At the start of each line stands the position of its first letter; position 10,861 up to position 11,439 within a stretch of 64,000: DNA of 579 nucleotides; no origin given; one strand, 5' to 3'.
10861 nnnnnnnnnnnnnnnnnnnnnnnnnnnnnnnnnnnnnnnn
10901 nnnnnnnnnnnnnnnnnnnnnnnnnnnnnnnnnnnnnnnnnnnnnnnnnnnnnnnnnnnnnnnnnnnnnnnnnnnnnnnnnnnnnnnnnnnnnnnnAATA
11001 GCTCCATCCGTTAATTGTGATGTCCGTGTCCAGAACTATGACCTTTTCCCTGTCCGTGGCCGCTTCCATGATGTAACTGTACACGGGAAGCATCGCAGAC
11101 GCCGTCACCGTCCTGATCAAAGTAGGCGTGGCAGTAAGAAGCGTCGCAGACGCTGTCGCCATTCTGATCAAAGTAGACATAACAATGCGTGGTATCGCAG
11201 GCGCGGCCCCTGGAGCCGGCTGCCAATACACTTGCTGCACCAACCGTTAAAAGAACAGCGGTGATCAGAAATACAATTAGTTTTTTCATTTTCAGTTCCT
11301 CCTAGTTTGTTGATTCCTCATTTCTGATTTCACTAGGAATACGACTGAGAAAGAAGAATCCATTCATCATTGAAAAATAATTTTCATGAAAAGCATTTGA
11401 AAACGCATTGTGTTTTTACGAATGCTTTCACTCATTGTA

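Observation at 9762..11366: ECF sigma/anti-sigma operon led by a secreted His-rich protein, with matching His-rich tails on two extracytoplasmic partners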

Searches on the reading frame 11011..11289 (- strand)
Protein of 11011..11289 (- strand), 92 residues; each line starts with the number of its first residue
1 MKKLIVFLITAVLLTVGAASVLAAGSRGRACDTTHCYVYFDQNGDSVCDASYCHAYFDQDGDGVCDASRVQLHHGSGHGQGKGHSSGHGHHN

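Call 3: search_protein_families(library=pfam, proteins=[window:11011-11289:-], max_evalue=1)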
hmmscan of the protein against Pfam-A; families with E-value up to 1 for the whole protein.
window:11011-11289:- (92 aa): 3 families
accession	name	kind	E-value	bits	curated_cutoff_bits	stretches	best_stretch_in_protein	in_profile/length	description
PF16956.11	Porin_7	-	0.08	12.8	26.6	1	1-51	1-50/287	Putative general bacterial porin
PF13405.12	EF-hand_6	-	0.2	12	25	0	56-69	8-21/30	EF-hand domain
PF00036.39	EF-hand_1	-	0.56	10.3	25.4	0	56-66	8-18/29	EF hand domain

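Call 4: search_protein_families(library=ncbifam, proteins=[window:11011-11289:-], max_evalue=1)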
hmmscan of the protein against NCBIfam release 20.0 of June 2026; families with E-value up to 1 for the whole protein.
window:11011-11289:- (92 aa): 2 families
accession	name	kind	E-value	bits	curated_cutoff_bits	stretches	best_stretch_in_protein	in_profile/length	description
NF040942.2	hypo_ExtJ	equivalog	0.12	12.8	52.5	1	1-29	1-29/77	selenite/tellurite reduction operon protein ExtJ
NF049866.1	outer_TDE1717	subfamily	0.18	11.7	135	1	1-30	1-30/210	TDE1717 family outer membrane beta-barrel protein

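Call 6: search_protein_families(library=padloc, proteins=[window:11011-11289:-], max_evalue=0.01)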
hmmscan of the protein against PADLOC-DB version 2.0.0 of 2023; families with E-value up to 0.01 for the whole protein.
window:11011-11289:- (92 aa): 0 families

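Call 7: find_homologous_proteins(query=window:11011-11289:-, max_evalue=0.01)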
Query window:11011-11289:- (92 aa): 3 proteins with E <= 0.01 among 12 candidates.
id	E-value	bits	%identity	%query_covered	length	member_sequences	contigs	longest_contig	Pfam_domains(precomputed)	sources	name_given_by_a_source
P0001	2.6e-61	222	84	100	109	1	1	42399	-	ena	-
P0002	1.1e-55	204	100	100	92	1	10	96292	-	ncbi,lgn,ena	-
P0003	8.2e-47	175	89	100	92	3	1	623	-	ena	-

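Call 9: find_encoding_contigs(protein=P0001, flank=6000, max_places=4)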
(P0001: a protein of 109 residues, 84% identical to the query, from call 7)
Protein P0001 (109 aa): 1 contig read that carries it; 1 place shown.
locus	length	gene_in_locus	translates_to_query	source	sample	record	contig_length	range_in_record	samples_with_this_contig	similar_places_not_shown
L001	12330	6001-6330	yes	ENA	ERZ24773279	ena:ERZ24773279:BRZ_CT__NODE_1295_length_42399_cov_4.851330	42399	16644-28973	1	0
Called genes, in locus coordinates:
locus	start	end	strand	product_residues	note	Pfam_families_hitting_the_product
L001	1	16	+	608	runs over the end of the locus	PF00005:ABC_tran, PF02463:SMC_N (weak), PF13304:AAA_21 (faint)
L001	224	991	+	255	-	PF02522:Antibiotic_NAT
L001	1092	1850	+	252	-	PF13483:Lactamase_B_3, PF12706:Lactamase_B_2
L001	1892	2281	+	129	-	PF00903:Glyoxalase, PF13669:Glyoxalase_4, PF18029:Glyoxalase_6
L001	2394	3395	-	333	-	PF00389:2-Hacid_dh, PF02826:2-Hacid_dh_C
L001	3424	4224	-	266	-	PF13489:Methyltransf_23 (weak), PF02353:CMAS (faint), PF13847:Methyltransf_31, PF08241:Methyltransf_11, PF08242:Methyltransf_12, PF13649:Methyltransf_25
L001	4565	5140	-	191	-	PF13302:Acetyltransf_3, PF13420:Acetyltransf_4, PF00583:Acetyltransf_1 (weak)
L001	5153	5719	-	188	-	PF13420:Acetyltransf_4, PF00583:Acetyltransf_1, PF13673:Acetyltransf_10 (weak), PF13508:Acetyltransf_7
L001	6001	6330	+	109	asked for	-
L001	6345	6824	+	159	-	PF04542:Sigma70_r2, PF08281:Sigma70_r4_2, PF04545:Sigma70_r4 (weak)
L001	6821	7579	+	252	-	PF23750:RsgI_M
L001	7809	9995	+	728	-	PF00580:UvrD-helicase (faint)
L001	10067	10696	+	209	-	PF06161:DUF975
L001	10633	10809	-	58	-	-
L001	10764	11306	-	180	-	-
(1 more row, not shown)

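Call 17: search_protein_representatives(protein=window:11011-11289:-)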
Query: 92 residues. Proteins with E-value up to 0.001 (for the whole library): 101; up to 1e-10: 3; up to 1e-30: 1. The best 101 are listed.
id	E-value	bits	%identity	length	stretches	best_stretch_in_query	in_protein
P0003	2.6e-47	175.3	89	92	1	1-92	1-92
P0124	8.1e-15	71.2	42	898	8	19-51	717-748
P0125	2.9e-11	59.8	45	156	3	16-83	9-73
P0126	2.4e-10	56.8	37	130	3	1-67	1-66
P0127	5.9e-09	52.4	53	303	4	52-71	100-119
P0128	5.1e-08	49.4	48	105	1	1-89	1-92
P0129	6.0e-08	49.2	34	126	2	38-85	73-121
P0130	1.0e-07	48.5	43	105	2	1-70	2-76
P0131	1.7e-07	47.7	42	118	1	2-90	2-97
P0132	2.5e-07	47.2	34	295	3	35-84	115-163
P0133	2.9e-07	47.0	40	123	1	1-92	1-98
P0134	3.0e-07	46.9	36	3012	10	48-75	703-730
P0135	3.1e-07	46.9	45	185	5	39-87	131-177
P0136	3.6e-07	46.7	42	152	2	2-70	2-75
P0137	4.2e-07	46.5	41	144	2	10-75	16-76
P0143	5.1e-06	43.0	49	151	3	4-68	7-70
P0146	9.8e-06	42.1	46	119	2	1-89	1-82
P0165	4.7e-05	39.9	53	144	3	1-67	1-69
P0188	2.2e-04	37.7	46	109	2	34-87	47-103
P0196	2.9e-04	37.4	42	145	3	37-87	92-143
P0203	3.8e-04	37.0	46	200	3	13-75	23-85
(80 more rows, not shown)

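Call 21: search_protein_families(library=pfam, alignment_id=A2, max_evalue=0.01)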
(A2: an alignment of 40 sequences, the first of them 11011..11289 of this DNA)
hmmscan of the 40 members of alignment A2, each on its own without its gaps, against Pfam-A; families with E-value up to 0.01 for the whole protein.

A. member 1, window:11011-11289:- (92 aa): 0 families

B. families by the number of members that match (of 40 scanned): 10 families
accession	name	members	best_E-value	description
PF00036.39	EF-hand_1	3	0.00011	EF hand domain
PF18884.5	TSP3_bac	2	9.4e-05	Bacterial TSP3 repeat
PF05901.16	Excalibur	2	0.00034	Excalibur calcium-binding domain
PF22807.2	TrAA12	2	0.00098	TrAA12-like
PF18345.7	zf_CCCH_4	1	0.00034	Zinc finger domain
PF18877.6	SSSPR-51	1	0.0039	SSSPR-51 domain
PF07172.16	GRP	1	0.0046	Glycine rich protein family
PF24333.1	DUF7501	1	0.0047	Family of unknown function (DUF7501)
PF23382.1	DUF7097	1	0.0054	Family of unknown function (DUF7097)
PF20130.4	DUF6520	1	0.0096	Family of unknown function (DUF6520)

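Call 30: find_encoding_contigs(protein=P0002, flank=10000, max_places=6)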
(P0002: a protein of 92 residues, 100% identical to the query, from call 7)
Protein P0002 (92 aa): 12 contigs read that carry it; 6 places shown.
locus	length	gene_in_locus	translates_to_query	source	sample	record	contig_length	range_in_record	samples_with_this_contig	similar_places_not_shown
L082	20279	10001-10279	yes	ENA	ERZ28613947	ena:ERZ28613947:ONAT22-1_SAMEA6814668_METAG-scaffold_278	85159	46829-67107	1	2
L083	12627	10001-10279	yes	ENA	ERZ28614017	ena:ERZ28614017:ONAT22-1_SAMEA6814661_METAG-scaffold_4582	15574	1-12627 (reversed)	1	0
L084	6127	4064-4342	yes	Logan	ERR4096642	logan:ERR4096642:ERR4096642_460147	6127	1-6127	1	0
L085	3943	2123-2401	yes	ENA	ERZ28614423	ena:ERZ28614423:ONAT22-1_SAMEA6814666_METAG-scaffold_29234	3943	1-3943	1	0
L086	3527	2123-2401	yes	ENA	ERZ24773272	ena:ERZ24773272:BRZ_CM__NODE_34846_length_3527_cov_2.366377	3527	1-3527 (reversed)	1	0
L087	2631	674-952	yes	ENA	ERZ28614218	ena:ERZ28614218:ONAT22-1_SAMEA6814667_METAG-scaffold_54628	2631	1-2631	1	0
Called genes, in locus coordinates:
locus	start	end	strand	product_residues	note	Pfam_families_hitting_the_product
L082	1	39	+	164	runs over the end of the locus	PF12844:HTH_19, PF13560:HTH_31, PF01381:HTH_3, PF13384:HTH_23 (faint)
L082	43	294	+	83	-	-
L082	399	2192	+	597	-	PF13304:AAA_21 (faint), PF00005:ABC_tran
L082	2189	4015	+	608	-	PF00005:ABC_tran, PF02463:SMC_N (weak), PF13304:AAA_21 (faint)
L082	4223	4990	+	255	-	PF02522:Antibiotic_NAT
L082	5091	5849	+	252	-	PF13483:Lactamase_B_3, PF12706:Lactamase_B_2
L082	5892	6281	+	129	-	PF00903:Glyoxalase, PF13669:Glyoxalase_4, PF18029:Glyoxalase_6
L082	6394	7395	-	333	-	PF00389:2-Hacid_dh, PF02826:2-Hacid_dh_C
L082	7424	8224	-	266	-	PF13489:Methyltransf_23 (weak), PF02353:CMAS (faint), PF13847:Methyltransf_31, PF08241:Methyltransf_11, PF08242:Methyltransf_12, PF13649:Methyltransf_25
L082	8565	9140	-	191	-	PF13302:Acetyltransf_3, PF13420:Acetyltransf_4, PF00583:Acetyltransf_1 (weak)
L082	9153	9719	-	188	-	PF13420:Acetyltransf_4, PF00583:Acetyltransf_1, PF13673:Acetyltransf_10 (weak), PF13508:Acetyltransf_7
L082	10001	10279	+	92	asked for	-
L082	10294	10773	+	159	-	PF04542:Sigma70_r2, PF08281:Sigma70_r4_2, PF04545:Sigma70_r4 (weak)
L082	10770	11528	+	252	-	PF23750:RsgI_M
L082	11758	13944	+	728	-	PF00580:UvrD-helicase (faint)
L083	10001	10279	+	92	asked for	-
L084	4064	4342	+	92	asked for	-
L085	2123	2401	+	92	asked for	-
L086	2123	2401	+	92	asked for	-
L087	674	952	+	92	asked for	-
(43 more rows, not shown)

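Call 31: search_protein_families(library=ncbifam, alignment_id=A2, max_evalue=0.01)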
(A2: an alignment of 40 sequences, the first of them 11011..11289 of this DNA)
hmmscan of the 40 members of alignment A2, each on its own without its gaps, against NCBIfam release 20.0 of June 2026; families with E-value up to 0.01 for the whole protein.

A. member 1, window:11011-11289:- (92 aa): 0 families

B. families by the number of members that match (of 40 scanned): 5 families
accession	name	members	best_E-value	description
NF040942.2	hypo_ExtJ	3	0.0021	selenite/tellurite reduction operon protein ExtJ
NF047639.1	throspo3_MtsD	3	0.0022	cell-cell cohesion protein MtsD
NF053514.2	JUQZ_fam_ocin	1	0.0028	BLB8/JUQZ-1 family protein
NF033716.1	glycyl_HPDL_Sma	1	0.0038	4-hydroxyphenylacetate decarboxylase small subunit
NF041742.1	WGxxGxxG_fam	1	0.0072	WGxxGxxG family protein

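Call 32: list_cluster_members(proteins=[P0188, P0146, P0125, P0143, P0165, P0203, P0133, P0005, P0017, P0046])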
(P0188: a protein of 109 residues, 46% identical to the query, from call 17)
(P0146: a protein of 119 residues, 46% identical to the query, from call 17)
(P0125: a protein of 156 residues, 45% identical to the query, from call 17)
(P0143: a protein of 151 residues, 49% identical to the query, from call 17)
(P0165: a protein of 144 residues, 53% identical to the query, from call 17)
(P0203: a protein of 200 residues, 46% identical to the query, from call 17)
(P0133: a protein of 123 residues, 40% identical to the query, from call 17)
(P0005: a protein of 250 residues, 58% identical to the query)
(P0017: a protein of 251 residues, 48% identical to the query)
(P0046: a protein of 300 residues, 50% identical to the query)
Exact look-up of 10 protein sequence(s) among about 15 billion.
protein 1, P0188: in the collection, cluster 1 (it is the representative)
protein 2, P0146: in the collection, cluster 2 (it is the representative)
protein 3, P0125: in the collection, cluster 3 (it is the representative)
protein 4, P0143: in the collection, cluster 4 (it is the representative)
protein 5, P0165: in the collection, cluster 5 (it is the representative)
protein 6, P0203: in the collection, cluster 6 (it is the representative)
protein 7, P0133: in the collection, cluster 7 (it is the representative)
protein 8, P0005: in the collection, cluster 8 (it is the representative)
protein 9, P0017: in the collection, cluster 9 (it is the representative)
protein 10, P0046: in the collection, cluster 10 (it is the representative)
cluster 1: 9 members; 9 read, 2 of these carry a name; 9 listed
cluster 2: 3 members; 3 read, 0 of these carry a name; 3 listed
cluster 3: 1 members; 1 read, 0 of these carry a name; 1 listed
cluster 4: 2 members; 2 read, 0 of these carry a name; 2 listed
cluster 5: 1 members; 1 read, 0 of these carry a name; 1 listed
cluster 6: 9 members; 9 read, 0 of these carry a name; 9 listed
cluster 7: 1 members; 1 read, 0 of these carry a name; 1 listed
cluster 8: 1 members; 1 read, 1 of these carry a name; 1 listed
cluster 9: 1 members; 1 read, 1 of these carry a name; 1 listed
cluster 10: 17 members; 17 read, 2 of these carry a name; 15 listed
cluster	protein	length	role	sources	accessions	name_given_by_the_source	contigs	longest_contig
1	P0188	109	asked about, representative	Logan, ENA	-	-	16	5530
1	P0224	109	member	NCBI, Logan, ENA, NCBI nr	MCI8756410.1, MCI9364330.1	MAG: hypothetical protein HFG18_07475 [Oscillospiraceae bacterium] | hypothetical protein [Oscillospiraceae bacterium]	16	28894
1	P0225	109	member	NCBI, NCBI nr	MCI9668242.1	MAG: hypothetical protein HFG19_00990 [Oscillospiraceae bacterium] | hypothetical protein [Oscillospiraceae bacterium]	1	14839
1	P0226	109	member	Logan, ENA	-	-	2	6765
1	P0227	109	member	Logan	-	-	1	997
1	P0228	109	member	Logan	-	-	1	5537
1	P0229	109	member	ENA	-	-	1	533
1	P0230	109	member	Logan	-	-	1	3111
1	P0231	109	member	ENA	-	-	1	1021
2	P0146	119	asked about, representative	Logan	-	-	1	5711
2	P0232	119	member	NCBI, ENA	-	-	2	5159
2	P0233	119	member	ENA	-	-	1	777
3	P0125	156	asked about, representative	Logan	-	-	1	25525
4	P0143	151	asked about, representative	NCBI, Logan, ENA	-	-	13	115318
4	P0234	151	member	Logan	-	-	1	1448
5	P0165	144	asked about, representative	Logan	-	-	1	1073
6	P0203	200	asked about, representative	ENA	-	-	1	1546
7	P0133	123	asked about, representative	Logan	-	-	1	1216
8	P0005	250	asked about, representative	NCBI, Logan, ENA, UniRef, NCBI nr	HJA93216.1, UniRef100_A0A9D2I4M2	MAG TPA: hypothetical protein H9717_08930 [Candidatus Eisenbergiella merdipullorum] | Anti-sigma factor RsgI-like middle domain-containing protein n=1 Tax=Candidatus ... | hypothetical protein [Candidatus Eisenbergiella merdipullorum]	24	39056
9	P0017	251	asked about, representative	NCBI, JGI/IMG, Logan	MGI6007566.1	MAG: anti-sigma-I factor RsgI family protein [Ruminococcus sp.] | hypothetical protein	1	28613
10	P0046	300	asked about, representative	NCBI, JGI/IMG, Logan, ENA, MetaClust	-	\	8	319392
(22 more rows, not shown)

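Call 49: predict_structure(alignment_id=A2)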
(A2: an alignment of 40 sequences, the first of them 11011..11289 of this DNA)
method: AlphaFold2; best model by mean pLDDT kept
length: 92 residues; sequences in the alignment: 40
mean_pLDDT: 64.0   pTM: 0.28
mean pLDDT of the five models: 64.0, 61.6, 60.5, 59.4, 59.1
residues with pLDDT >= 90: 12; 70-90: 9; 50-70: 58; < 50: 13
segments of 3 or more residues with pLDDT < 50: 73-76, 78-81
pLDDT, mean of each block of 10 residues (from residue 1): 93 85 59 53 62 58 62 49 57 49
secondary structure, 60 per line:
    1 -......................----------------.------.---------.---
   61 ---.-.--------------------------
elements in order: H2-23

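Call 58: find_homologous_proteins(query=A2, max_evalue=0.001)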
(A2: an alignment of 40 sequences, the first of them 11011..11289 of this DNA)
Query A2 (40 sequences) (92 aa, profile of the alignment): 4019 proteins with E <= 0.001 among 8000 candidates; the best 120 are listed.
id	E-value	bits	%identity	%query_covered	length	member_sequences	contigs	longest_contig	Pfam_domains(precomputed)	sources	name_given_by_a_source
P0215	1.5e-55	204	34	99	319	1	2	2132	-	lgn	-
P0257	9.0e-50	186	36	87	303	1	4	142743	PF27309.1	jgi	jgi:hypothetical protein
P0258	6.0e-46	173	36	89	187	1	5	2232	PF27309.1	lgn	-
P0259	1.5e-43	166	36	63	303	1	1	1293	-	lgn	-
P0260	2.6e-42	162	31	88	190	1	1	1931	-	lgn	-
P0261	5.8e-42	160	30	84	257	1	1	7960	PF27309.1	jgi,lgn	-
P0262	4.0e-40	155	32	72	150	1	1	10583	-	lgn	-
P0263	1.2e-39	153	33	72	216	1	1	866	PF27309.1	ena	-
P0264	1.2e-39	153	40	86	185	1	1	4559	-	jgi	-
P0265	2.3e-38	149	37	91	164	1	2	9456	PF27309.1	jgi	jgi:hypothetical protein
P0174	7.0e-38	147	38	88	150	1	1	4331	-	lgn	-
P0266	7.2e-38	147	47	72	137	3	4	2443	-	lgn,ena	-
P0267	1.2e-37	147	41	72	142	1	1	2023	PF27309.1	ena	-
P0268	2.0e-36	143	31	86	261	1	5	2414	PF27309.1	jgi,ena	-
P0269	2.1e-36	143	35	50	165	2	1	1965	-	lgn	-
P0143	3.9e-36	142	42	64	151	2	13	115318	-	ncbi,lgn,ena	-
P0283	4.5e-34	135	37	71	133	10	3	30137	PF27309.1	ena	-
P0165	1.4e-33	133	38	46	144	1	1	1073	-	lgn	-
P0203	1.9e-33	133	32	74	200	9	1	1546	PF27309.1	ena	-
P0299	4.2e-32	129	30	72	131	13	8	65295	PF27309.1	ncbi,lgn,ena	-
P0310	3.0e-31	126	35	72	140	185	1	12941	PF27309.1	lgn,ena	-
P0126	4.2e-31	125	35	47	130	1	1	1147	PF27309.1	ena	-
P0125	4.7e-31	125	41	72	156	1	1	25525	-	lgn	-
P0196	1.1e-30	124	32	97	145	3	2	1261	PF27309.1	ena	-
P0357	1.9e-28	117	28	71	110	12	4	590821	PF27309.1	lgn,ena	-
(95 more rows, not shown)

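Call 59: search_protein_families(library=pfam, proteins=[P0257, P0258, P0283, P0299, P0310, P0357, P0126, P0196, P0203], max_evalue=0.01)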
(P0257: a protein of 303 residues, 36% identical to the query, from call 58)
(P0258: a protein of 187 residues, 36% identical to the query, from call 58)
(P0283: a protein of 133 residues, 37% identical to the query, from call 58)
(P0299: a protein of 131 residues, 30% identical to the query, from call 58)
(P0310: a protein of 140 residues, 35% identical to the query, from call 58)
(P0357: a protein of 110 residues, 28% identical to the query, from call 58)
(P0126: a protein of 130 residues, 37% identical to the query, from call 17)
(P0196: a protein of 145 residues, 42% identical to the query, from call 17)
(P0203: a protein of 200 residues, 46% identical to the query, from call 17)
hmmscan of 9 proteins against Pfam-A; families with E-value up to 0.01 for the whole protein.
P0257 (303 aa): 0 families

P0258 (187 aa): 1 family
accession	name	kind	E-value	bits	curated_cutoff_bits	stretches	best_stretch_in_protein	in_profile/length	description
PF00036.39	EF-hand_1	-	0.00011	21.9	25.4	0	28-41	6-19/29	EF hand domain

P0283 (133 aa): 0 families

P0299 (131 aa): 1 family
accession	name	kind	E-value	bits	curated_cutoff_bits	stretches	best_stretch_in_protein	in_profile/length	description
PF13202.12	EF-hand_5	-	0.0037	17.1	25.9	0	37-44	7-14/25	EF hand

P0310 (140 aa): 1 family
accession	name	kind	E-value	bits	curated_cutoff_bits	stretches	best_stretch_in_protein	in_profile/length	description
PF18877.6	SSSPR-51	-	0.0025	18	27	0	37-49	4-16/48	SSSPR-51 domain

P0357 (110 aa): 0 families

P0126 (130 aa): 0 families

P0196 (145 aa): 0 families

P0203 (200 aa): 0 families

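Call 60: find_encoding_contigs(protein=P0357, flank=3000, max_places=2)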
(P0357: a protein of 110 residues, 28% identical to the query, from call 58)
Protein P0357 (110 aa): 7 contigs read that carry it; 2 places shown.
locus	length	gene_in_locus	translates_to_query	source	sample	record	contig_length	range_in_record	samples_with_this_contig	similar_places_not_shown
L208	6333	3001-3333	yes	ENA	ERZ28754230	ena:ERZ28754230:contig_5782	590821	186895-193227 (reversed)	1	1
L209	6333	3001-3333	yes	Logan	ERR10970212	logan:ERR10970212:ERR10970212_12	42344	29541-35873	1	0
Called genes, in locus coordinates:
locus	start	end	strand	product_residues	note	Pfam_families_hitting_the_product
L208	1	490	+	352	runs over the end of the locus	PF00532:Peripla_BP_1 (weak), PF13407:Peripla_BP_4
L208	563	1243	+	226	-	PF00005:ABC_tran, PF16161:DUF4867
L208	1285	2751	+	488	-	PF02952:Fucose_iso_C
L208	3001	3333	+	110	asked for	PF27309:MJ0753_N (faint)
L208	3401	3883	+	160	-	PF04542:Sigma70_r2, PF08281:Sigma70_r4_2, PF04545:Sigma70_r4 (weak)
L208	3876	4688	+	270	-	PF23750:RsgI_M (weak)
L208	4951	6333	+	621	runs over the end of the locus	PF00367:PTS_EIIB, PF02378:PTS_EIIC, PF00358:PTS_EIIA_1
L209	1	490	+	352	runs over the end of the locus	PF00532:Peripla_BP_1 (weak), PF13407:Peripla_BP_4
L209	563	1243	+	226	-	PF00005:ABC_tran, PF16161:DUF4867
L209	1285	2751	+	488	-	PF02952:Fucose_iso_C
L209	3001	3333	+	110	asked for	PF27309:MJ0753_N (faint)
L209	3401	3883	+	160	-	PF04542:Sigma70_r2, PF08281:Sigma70_r4_2, PF04545:Sigma70_r4 (weak)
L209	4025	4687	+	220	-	PF23750:RsgI_M (weak)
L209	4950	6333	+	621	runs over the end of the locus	PF00367:PTS_EIIB, PF02378:PTS_EIIC, PF00358:PTS_EIIA_1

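Call 61: find_encoding_contigs(protein=P0257, flank=3000, max_places=2)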
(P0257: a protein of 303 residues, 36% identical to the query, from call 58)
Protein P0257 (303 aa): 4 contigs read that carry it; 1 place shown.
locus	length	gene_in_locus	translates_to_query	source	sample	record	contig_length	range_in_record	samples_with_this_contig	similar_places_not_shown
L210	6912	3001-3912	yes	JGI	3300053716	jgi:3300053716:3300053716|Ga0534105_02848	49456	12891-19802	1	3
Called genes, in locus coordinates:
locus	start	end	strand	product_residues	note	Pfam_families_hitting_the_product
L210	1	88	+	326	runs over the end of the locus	PF00480:ROK, PF01869:BcrAD_BadFG (weak)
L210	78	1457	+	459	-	PF01336:tRNA_anti-codon, PF00152:tRNA-synt_2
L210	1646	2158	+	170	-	PF04542:Sigma70_r2, PF08281:Sigma70_r4_2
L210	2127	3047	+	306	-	PF13490:zf-HC2 (weak)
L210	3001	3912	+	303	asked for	PF27309:MJ0753_N (faint)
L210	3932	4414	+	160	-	PF04542:Sigma70_r2, PF08281:Sigma70_r4_2, PF04545:Sigma70_r4 (weak), PF06056:Terminase_5 (weak)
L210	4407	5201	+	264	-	PF23750:RsgI_M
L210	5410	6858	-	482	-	-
